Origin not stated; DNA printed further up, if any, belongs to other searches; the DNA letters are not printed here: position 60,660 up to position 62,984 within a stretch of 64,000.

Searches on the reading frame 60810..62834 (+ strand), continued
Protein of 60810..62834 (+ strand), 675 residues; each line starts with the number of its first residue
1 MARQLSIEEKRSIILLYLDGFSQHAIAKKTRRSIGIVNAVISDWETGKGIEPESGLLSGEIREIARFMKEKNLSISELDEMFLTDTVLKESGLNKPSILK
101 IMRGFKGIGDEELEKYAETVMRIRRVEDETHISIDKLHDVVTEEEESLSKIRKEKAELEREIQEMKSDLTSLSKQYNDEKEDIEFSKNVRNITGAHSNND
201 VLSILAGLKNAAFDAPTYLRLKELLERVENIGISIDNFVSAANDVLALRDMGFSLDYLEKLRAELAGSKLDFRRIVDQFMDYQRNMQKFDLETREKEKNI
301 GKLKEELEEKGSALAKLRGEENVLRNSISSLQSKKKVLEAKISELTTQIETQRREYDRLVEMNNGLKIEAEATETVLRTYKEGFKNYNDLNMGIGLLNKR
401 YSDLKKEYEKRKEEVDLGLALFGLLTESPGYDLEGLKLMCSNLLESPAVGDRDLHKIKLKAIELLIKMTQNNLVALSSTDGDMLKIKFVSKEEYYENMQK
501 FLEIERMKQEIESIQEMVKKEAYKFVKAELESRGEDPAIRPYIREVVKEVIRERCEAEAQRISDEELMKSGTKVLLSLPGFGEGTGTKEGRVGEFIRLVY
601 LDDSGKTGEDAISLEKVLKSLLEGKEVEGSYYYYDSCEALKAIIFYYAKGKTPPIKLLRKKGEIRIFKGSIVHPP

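Call 57: search_protein_families(library=ncbifam, max_evalue=0.1, proteins=[L008:8364-8915:+, window:60810-62834:+, P0024, P0037, P0071])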
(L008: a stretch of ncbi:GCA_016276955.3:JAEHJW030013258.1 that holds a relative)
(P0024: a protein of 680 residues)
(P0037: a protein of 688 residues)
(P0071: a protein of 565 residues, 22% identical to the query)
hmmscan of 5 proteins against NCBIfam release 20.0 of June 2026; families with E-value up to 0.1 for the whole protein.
L008:8364-8915:+ (184 aa): 0 families

window:60810-62834:+ (675 aa): 11 families
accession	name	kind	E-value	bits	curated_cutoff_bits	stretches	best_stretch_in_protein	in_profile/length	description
TIGR02168.1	SMC_prok_B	equivalog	1.8e-06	26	567.35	2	254-414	230-394/1181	chromosome segregation protein SMC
NF045487.1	ASRP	equivalog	6.5e-06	25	300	2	255-414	319-475/593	archaea-specific SMC-related protein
TIGR02169.1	SMC_prok_A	equivalog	1.2e-05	23.2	729.4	2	260-415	292-451/1165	chromosome segregation protein SMC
TIGR04523.1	Mplasa_alph_rch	subfamily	3.3e-05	22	270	2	272-414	386-525/745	helix-rich protein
NF052320.1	Cbp1_fam_LP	subfamily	0.00011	21.8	90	2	58-168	87-187/286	Cbp1 family collagen-binding glycoprotein adhesin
NF002572.0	PRK02224.1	equivalog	0.0088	14.4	1087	1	292-566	245-440/888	DNA double-strand break repair ATPase Rad50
TIGR04211.1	SH3_and_anchor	equivalog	0.01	15.4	65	1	323-415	63-155/198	TIGR04211 family SH3 domain-containing protein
NF005283.0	PRK06800.1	equivalog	0.015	15.2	192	1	111-187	18-93/228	flagellar assembly protein H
NF009189.0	PRK12537.1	equivalog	0.02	14.4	261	1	4-41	133-170/182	RNA polymerase sigma factor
TIGR00782.1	ccoP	equivalog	0.039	13.3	179.95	1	493-555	56-118/285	cytochrome-c oxidase, cbb3-type subunit III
NF040788.1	S-lay_SlaB_Mtsph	equivalog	0.088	11.7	700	0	298-365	315-382/416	S-layer protein SlaB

P0024 (680 aa): 7 families
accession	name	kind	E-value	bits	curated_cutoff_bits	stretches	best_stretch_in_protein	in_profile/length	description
NF045487.1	ASRP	equivalog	2.2e-08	33.2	300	1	286-444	107-267/593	archaea-specific SMC-related protein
NF041034.1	Rad50_Sulf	equivalog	2.8e-06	25.5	1000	1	288-444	167-322/872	DNA double-strand break repair ATPase Rad50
NF047515.1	SpiroCoCo_C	equivalog_domain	2.8e-05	23.5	125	1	284-442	87-244/313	SpiroCoCo family coiled-coil protein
NF003034.1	PRK03918.1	equivalog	0.00018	19.6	700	1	279-477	181-381/878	DNA double-strand break repair ATPase Rad50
TIGR04523.1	Mplasa_alph_rch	subfamily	0.0018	16.2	270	1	303-442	417-554/745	helix-rich protein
TIGR02791.1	VirB5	equivalog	0.015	15.1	132.25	0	411-453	26-68/220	P-type DNA transfer protein VirB5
NF033741.1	NlpC_p60_RipA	exception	0.033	13.2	625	1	308-446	80-217/457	NlpC/P60 family peptidoglycan endopeptidase RipA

P0037 (688 aa): 10 families
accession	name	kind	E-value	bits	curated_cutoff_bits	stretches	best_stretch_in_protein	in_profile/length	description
NF045487.1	ASRP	equivalog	2.9e-08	32.8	300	2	294-465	311-471/593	archaea-specific SMC-related protein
TIGR02169.1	SMC_prok_A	equivalog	1.8e-07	29.3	729.4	1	96-198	273-379/1165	chromosome segregation protein SMC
TIGR02168.1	SMC_prok_B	equivalog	3.4e-07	28.4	567.35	2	231-429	679-875/1181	chromosome segregation protein SMC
TIGR04523.1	Mplasa_alph_rch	subfamily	0.0004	18.4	270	1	305-451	31-175/745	helix-rich protein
TIGR00996.1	Mtu_fam_mce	paralog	0.00047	19.4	140.5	1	300-386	167-253/291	MCE family protein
NF038218.1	IcmG_DotF_IVB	equivalog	0.0037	17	200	1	303-372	113-182/266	type IVB secretion system protein IcmG/DotF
NF006543.0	PRK09039.1-2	equivalog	0.013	15.3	305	0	514-629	85-200/350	peptidoglycan -binding protein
NF002572.0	PRK02224.1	equivalog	0.026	12.8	1087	0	122-380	214-422/888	DNA double-strand break repair ATPase Rad50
NF045780.1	TrlF_fam_ATP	equivalog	0.064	11.9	350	1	114-378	437-723/944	TrlF family AAA-like ATPase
NF047515.1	SpiroCoCo_C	equivalog_domain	0.072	12.2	125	1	301-408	108-211/313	SpiroCoCo family coiled-coil protein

P0071 (565 aa): 24 families
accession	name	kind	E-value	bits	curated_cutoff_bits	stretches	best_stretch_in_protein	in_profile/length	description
NF003034.1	PRK03918.1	equivalog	2.3e-11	42.5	700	2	117-340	200-418/878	DNA double-strand break repair ATPase Rad50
TIGR02168.1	SMC_prok_B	equivalog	1.6e-09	36.1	567.35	2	126-278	378-530/1181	chromosome segregation protein SMC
NF045487.1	ASRP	equivalog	5.8e-08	31.8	300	1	119-430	113-429/593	archaea-specific SMC-related protein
NF047515.1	SpiroCoCo_C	equivalog_domain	1.4e-07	31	125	1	298-449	126-268/313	SpiroCoCo family coiled-coil protein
TIGR02169.1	SMC_prok_A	equivalog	1.2e-06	26.5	729.4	2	123-254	368-499/1165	chromosome segregation protein SMC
NF002572.0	PRK02224.1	equivalog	2.4e-05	22.8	1087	1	120-430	230-530/888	DNA double-strand break repair ATPase Rad50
TIGR04523.1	Mplasa_alph_rch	subfamily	2.4e-05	22.5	270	1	135-250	483-600/745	helix-rich protein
TIGR04211.1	SH3_and_anchor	equivalog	2.8e-05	23.8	65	2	196-271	58-133/198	TIGR04211 family SH3 domain-containing protein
NF041035.1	Rad50_Halo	equivalog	3.5e-05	22.4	1000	1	118-432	228-532/883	DNA double-strand break repair ATPase Rad50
NF041034.1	Rad50_Sulf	equivalog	4.5e-05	21.5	1000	2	125-277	560-715/872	DNA double-strand break repair ATPase Rad50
NF053563.1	Rkd4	equivalog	0.00012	20.4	860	1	112-435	249-537/747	arcadin-4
NF045780.1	TrlF_fam_ATP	equivalog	0.00047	19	350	1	105-437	405-704/944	TrlF family AAA-like ATPase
NF038350.1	taxis_HmpF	equivalog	0.00048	18.6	200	1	302-431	141-268/553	pilus motility taxis protein HmpF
NF045622.1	Npun_F5560_fam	hypoth_equivalog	0.00064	19.8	125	1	202-250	52-100/156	Npun_F5560 family protein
NF047408.1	SA0632_fam_LP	equivalog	0.00098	18.7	70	0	204-249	22-67/68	SA0632 family lipoprotein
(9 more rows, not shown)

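Call 58: search_solved_structures(query=A6, max_evalue=1)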
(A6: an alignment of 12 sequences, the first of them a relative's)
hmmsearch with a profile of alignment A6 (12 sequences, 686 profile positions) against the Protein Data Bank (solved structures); distinct sequences matched with E-value up to 1: 142 (the best 60 are shown).
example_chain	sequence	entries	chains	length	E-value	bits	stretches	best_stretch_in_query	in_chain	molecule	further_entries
9r1o_A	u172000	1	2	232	7.8e-08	34.3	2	278-425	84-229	sc-apCC-6-DPH-NR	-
8qad_A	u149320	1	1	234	4.5e-07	31.8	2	284-425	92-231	sc-apCC-6-LLIA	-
9q9h_A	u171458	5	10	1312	2.6e-05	26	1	275-482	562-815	DNA repair protein RAD50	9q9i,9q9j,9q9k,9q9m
8qae_A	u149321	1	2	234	7.6e-05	24.5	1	290-421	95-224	sc-apCC-6-SLLA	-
8qox_B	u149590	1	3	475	0.00054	21.6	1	289-378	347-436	Conserved membrane protein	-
2lvs_A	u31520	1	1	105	0.00057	21.6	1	3-37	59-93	Putative uncharacterized protein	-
5apx_A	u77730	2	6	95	0.0016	20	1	352-423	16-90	GENERAL CONTROL PROTEIN GCN4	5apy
6ec0_A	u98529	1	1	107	0.0018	19.9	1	300-365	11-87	Keratin 1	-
5gox_A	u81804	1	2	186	0.0019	19.9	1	297-422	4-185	DNA repair protein RAD50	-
9s4q_25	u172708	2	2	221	0.002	19.8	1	315-424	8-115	Kinetochore protein SPC25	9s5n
6urs_A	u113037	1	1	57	0.002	19.8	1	3-45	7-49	Sleeping Beauty transposase PAI subdomain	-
6e2j_A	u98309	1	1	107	0.0024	19.5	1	300-365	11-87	Keratin, type II cytoskeletal 1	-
8bd7_L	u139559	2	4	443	0.0032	19.1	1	264-418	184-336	Clusterin-associated protein 1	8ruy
9fu2_A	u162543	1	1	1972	0.0045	18.6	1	261-440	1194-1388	Myosin-11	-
8p4y_A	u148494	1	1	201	0.0048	18.5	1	291-410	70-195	Protein origami triangle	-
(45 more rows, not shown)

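Call 62: search_dna_similar(query=window:60810-62834:+, collection=plasmids, mode=protein, max_evalue=0.001, max_rows=10)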
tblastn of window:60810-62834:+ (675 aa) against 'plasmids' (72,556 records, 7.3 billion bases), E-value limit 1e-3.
No match.

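Call 63: search_dna_similar(query=window:60810-62834:+, collection=phages, mode=protein, max_evalue=0.001, max_rows=10)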
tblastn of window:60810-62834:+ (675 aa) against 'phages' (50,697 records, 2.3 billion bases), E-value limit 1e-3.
No match.

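Call 75: fold_search(model_id=the predicted structure, library=pdb)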
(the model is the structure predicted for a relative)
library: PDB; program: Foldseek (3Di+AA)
matches with E <= 10: 334; with E <= 0.001: 0
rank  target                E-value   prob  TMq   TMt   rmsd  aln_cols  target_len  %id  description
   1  9e5c_6c               1.8e-02  0.21  0.07  0.02  37.7       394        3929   16  Cryo-EM structure of 96 nm repeat of microtubule doublet from T. brucei flagellum (released 2025-03-12)
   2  6h2x                  1.8e-01  0.15  0.10  0.16  32.3       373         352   14  MukB coiled-coil elbow from E. coli (released 2019-03-06)
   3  9e5c_6d               1.9e-01  0.20  0.11  0.02  38.3       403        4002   14  Cryo-EM structure of 96 nm repeat of microtubule doublet from T. brucei flagellum (released 2025-03-12)
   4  4l9j_A                2.1e-01  0.51  0.07  0.27  14.8       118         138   19  Crystal structure of S. aureus MepR in DNA-binding conformation (released 2013-09-11)
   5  2lvs_MODEL_1_A        2.2e-01  0.80  0.07  0.38  11.5       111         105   18  NMR solution structure of a CRISPR repeat binding protein (released 2013-01-23)
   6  4ld5_B                2.3e-01  0.69  0.07  0.30  11.4       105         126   23  Crystal structure of MepR Q18P mutant from multidrug resistant S. aureus clinical isolate (released 2013-09-11)
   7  4lln_D                2.4e-01  0.47  0.07  0.27  14.5       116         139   19  Crystal structure of S. aureus MepR-DNA complex (released 2014-05-14)
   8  9y6s_6k               2.8e-01  0.13  0.09  0.03  34.8       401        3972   12  96-nm repeat of the Leishmania tarentolae doublet microtubule (released 2025-12-17)
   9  6gy7_B                3.5e-01  0.16  0.11  0.19  19.0       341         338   15  Crystal structure of XaxB from Xenorhabdus nematophil (released 2018-07-25)
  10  5ffx_D                3.9e-01  0.47  0.07  0.27  14.4       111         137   22  S. aureus MepR G34K Mutant (released 2016-12-21)
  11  5ayh                  4.1e-01  0.20  0.12  0.23  14.1       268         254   16  Structure of the entire dynein stalk region (released 2015-12-16)
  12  9e5c_5k               4.6e-01  0.14  0.11  0.04  21.9       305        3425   14  Cryo-EM structure of 96 nm repeat of microtubule doublet from T. brucei flagellum (released 2025-03-12)
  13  1pdn_C                4.9e-01  0.90  0.06  0.34  15.8        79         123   22  CRYSTAL STRUCTURE OF A PAIRED DOMAIN-DNA COMPLEX AT 2.5 ANGSTROMS RESOLUTION REVEALS STRUCTURAL BASIS FOR PAX DEVELOPM (released 1995-07-31)
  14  5w43_A                5.1e-01  0.97  0.06  0.20   6.5        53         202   28  Structure of the two-component response regulator RcsB-DNA complex (released 2018-03-07)
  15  6pax_A                5.1e-01  0.66  0.07  0.34  15.5       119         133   17  CRYSTAL STRUCTURE OF THE HUMAN PAX-6 PAIRED DOMAIN-DNA COMPLEX REVEALS A GENERAL MODEL FOR PAX PROTEIN-DNA INTERACTION (released 1999-07-13)
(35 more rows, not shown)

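Call 78: predict_structure(alignment_id=A7)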
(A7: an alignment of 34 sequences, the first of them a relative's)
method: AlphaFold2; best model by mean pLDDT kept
length: 675 residues; sequences in the alignment: 34
mean_pLDDT: 70.1   pTM: 0.23
mean pLDDT of the five models: 70.1, 65.6, 64.4, 62.9, 62.7
residues with pLDDT >= 90: 7; 70-90: 404; 50-70: 199; < 50: 65
segments of 3 or more residues with pLDDT < 50: 1-3, 423-431, 562-593, 666-675
pLDDT, mean of each block of 10 residues (from residue 1): 63 79 85 84 67 52 64 63 59 60 60 66 73 75 80 86 86 87 81 79 79 76 76 76 76 77 72 76 78 82 83 82 83 84 83 81 75 71 70 74 77 62 45 54 56 58 64 63 65 76 75 65 58 57 57 57 45 31 30 68 84 82 84 88 74 83 54 30
secondary structure, 60 per line:
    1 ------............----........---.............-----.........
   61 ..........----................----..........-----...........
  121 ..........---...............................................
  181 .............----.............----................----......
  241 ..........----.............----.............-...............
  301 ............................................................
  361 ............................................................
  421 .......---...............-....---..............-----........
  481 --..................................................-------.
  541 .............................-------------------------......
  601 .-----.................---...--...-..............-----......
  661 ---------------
elements in order (helices of 4 or more, strands of 3 or more residues): H7-18 H23-30 H34-46 H52-70 H75-90 H95-104 H110-130 H134-193 H198-210 H215-230 H235-250 H255-267 H272-284 H286-427 H431-445 H447-450 H454-467 E473-480 E483-490 H491-532 H540-569 E595-601 E607-613 H614-623 E627-629 E632-634 H636-649 E655-660

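Call 82: find_related_loci(query=A11, collection=metagenome_contigs, flank=6000)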
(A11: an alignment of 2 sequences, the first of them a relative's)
Query A11 (675 aa) in metagenome_contigs; peptide patterns used: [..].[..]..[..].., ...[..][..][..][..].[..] (x = any residue, [..] = any of these).
595 stretches matched a pattern, but none encodes a relative of the query by tblastn (E <= 1e-3).

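Call 83: find_related_loci(query=P0037, collection=metagenome_contigs, flank=8000)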
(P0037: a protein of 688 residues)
Query P0037 (688 aa) in metagenome_contigs; peptide patterns used: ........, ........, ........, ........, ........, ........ (x = any residue, [..] = any of these).
135 stretches matched a pattern; 6 encode a relative of the query (tblastn E <= 1e-3); 6 distinct loci.
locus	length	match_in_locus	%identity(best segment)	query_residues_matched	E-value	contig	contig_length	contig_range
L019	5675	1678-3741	100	1-688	0e+0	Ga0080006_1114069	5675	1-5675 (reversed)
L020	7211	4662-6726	99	1-688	0e+0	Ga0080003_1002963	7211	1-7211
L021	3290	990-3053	80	1-688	0e+0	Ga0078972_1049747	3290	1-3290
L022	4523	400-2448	66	1-683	0e+0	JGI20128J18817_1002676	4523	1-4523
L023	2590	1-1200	93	289-688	0e+0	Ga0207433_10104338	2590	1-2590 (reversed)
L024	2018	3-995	94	358-688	0e+0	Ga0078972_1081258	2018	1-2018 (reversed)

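Call 84: find_encoding_contigs(protein=P0042, flank=10000, max_places=4)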
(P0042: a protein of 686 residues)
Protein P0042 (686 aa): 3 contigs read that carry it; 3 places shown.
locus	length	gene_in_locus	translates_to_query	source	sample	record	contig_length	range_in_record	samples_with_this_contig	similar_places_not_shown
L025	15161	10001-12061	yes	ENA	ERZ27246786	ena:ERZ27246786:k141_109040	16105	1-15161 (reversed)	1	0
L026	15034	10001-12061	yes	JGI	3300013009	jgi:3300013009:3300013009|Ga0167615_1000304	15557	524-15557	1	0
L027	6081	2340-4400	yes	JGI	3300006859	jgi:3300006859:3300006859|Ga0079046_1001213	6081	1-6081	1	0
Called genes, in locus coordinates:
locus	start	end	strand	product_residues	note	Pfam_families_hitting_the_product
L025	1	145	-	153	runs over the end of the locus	-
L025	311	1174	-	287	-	-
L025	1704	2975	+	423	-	PF03023:MurJ (weak), PF13440:Polysacc_synt_3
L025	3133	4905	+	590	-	PF12222:PNGaseA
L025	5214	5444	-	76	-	PF01850:PIN (weak)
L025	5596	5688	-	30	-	-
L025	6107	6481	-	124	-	PF12327:FtsZ_C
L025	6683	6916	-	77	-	PF00091:Tubulin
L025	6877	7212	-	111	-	-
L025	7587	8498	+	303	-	PF04055:Radical_SAM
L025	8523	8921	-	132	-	-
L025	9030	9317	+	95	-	PF22166:WHD_ArnR1 (weak)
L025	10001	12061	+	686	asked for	PF14362:DUF4407 (faint)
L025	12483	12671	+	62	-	-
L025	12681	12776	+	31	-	-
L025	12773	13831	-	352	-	-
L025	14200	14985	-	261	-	-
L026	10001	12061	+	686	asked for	PF14362:DUF4407 (faint)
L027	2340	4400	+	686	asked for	PF14362:DUF4407 (faint)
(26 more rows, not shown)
